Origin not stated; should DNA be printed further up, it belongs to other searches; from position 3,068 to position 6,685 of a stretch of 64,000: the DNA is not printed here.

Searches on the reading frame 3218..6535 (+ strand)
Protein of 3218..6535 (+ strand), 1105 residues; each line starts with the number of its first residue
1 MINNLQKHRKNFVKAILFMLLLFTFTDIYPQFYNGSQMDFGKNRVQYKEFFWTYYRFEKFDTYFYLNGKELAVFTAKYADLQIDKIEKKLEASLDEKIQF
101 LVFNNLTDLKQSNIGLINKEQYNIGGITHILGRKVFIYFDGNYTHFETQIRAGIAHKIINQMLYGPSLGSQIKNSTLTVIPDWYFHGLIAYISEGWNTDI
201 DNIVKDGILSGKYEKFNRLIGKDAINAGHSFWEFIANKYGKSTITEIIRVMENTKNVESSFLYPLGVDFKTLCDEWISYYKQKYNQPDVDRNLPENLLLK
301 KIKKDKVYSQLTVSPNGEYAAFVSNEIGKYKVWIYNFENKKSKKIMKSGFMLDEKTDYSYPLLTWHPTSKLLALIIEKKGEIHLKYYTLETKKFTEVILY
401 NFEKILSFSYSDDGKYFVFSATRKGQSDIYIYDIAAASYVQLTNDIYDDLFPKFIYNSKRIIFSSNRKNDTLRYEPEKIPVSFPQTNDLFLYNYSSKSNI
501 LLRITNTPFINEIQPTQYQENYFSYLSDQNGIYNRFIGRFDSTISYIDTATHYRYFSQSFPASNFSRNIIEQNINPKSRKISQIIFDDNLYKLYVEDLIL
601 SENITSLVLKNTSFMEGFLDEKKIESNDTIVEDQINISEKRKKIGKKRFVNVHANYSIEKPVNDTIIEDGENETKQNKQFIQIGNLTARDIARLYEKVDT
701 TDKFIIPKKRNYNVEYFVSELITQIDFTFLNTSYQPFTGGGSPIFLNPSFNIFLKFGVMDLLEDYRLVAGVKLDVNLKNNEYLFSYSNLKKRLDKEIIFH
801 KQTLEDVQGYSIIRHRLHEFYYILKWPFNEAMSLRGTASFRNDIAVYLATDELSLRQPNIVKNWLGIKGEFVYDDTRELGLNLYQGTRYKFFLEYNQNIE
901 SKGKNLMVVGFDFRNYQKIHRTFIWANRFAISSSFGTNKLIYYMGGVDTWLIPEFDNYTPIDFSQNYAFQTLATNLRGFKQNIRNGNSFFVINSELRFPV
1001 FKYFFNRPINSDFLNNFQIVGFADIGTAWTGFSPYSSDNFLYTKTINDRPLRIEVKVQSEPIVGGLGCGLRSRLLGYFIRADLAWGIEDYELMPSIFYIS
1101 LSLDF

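Call 21: search_protein_families(library=pfam, proteins=[window:3218-6535:+], max_evalue=0.001)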
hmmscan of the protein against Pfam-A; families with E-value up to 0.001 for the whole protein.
window:3218-6535:+ (1105 aa): 1 family
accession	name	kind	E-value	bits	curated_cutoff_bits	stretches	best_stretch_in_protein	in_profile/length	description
PF07676.18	PD40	-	2.5e-11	43.7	20.9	1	407-431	13-38/38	WD40-like Beta Propeller Repeat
